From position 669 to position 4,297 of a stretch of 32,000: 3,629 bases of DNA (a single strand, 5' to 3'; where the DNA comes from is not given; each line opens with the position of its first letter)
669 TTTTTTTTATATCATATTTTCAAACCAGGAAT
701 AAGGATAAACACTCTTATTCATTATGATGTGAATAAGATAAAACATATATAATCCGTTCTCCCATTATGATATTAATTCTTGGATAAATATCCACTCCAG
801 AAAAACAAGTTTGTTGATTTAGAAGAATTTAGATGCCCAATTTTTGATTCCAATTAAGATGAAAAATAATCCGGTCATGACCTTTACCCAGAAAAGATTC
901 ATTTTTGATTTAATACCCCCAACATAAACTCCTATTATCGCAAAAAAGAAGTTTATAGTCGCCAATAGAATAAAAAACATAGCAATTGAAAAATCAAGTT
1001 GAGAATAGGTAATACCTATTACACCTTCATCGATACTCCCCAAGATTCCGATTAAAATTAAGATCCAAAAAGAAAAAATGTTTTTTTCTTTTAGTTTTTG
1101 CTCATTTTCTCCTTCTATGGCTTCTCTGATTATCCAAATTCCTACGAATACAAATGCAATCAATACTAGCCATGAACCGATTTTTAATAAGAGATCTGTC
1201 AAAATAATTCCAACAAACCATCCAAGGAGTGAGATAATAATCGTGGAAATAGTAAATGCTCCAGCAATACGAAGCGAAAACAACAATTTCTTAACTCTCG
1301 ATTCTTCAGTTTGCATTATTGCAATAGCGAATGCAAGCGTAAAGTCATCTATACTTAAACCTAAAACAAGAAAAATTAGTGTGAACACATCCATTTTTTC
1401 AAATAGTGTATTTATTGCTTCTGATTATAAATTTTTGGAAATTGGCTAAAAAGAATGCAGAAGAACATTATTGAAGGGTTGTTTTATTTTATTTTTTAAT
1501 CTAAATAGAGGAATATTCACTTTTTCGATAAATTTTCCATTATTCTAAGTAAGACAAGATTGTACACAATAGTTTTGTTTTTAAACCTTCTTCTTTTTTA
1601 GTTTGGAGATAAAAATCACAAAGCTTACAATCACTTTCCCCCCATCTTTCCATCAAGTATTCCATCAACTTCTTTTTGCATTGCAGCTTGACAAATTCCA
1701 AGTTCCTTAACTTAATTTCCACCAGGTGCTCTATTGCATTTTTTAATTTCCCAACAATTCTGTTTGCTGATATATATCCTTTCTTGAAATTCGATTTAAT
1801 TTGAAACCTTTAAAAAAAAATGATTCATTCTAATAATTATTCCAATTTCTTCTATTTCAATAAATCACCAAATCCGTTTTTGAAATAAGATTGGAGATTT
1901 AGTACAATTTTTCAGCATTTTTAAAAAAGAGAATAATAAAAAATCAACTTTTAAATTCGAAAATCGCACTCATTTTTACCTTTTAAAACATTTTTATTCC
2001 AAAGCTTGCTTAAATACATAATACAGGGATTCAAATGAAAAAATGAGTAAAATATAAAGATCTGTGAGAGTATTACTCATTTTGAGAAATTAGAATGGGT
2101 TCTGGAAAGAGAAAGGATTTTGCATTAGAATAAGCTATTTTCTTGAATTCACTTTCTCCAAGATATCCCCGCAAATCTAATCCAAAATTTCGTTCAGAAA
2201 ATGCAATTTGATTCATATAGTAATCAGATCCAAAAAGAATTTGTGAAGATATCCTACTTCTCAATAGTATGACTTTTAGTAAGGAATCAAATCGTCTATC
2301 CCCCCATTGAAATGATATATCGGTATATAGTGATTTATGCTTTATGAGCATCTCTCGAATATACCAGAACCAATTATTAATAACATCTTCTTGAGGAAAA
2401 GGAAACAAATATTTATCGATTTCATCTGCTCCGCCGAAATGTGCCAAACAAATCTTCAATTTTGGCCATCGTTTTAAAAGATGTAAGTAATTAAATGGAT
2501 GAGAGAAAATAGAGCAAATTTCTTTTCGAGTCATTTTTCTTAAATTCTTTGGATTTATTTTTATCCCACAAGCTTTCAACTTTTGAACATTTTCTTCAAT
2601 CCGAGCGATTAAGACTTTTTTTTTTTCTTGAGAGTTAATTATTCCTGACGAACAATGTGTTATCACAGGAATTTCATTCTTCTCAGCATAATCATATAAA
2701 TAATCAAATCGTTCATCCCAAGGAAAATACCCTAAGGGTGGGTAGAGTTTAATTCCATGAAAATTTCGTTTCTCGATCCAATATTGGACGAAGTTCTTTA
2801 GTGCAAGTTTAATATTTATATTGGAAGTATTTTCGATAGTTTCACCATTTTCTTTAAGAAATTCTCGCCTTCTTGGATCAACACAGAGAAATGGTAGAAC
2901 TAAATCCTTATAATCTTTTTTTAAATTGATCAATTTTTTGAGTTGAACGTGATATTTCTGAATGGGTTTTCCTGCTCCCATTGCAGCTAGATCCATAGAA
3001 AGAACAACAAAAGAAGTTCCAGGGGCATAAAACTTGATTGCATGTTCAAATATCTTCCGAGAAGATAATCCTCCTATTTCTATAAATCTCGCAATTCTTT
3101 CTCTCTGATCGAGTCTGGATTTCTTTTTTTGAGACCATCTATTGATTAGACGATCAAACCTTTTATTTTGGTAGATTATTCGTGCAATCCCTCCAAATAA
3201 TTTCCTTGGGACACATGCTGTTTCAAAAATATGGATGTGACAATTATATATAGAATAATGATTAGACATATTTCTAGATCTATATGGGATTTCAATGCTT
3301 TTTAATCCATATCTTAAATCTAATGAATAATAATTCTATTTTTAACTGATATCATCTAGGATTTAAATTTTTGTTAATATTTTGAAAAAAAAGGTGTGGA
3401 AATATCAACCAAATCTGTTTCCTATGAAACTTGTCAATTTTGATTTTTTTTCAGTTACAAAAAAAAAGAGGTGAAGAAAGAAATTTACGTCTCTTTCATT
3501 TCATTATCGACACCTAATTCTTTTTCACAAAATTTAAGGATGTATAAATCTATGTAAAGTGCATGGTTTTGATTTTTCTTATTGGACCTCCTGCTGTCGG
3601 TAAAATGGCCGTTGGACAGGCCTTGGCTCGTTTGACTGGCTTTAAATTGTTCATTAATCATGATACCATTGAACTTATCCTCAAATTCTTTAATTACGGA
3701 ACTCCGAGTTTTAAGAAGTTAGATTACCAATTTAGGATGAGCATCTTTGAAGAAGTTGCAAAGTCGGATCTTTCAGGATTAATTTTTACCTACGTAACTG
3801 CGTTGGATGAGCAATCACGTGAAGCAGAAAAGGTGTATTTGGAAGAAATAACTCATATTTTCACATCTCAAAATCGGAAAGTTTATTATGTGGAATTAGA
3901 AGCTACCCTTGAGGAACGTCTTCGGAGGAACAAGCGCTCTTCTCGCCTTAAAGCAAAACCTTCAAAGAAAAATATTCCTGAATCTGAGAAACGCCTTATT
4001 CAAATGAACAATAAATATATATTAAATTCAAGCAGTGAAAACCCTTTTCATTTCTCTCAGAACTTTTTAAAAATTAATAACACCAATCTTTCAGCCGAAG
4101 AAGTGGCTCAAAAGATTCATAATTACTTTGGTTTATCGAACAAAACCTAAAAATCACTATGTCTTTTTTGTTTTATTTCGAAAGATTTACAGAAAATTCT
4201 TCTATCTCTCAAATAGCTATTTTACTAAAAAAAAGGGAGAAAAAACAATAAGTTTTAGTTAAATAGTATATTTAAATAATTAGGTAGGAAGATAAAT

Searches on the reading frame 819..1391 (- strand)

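Call 23: search_protein_families(library=pfam, proteins=[window:819-1391:-], max_evalue=0.01)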
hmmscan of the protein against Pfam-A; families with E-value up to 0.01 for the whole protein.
window:819-1391:- (190 aa): 1 family
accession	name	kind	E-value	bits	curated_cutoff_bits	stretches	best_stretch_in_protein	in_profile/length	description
PF02659.21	Mntp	-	4.2e-16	59.5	24.4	1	39-183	7-150/152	Putative manganese efflux pump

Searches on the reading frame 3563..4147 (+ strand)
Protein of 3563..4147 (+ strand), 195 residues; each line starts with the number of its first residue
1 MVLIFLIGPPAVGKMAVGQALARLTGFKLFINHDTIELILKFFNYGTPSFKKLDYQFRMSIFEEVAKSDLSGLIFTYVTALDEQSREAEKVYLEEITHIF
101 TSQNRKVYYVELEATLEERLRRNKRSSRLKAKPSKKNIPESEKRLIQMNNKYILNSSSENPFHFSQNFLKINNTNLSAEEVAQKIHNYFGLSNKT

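Call 23: search_protein_families(library=pfam, proteins=[window:3563-4147:+], max_evalue=0.01)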
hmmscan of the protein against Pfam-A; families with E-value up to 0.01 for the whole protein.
window:3563-4147:+ (195 aa): 4 families
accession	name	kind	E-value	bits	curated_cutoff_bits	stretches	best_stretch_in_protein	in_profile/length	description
PF13238.12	AAA_18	-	0.00013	22.8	29.4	1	4-130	1-115/128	AAA domain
PF13189.12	Cytidylate_kin2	-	0.00088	19.9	28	1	12-152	10-157/176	Cytidylate kinase-like family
PF02224.24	Cytidylate_kin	-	0.0012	19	26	0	97-188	124-208/211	Cytidylate kinase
PF13671.12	AAA_33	-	0.0073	17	27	0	3-132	1-124/143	AAA domain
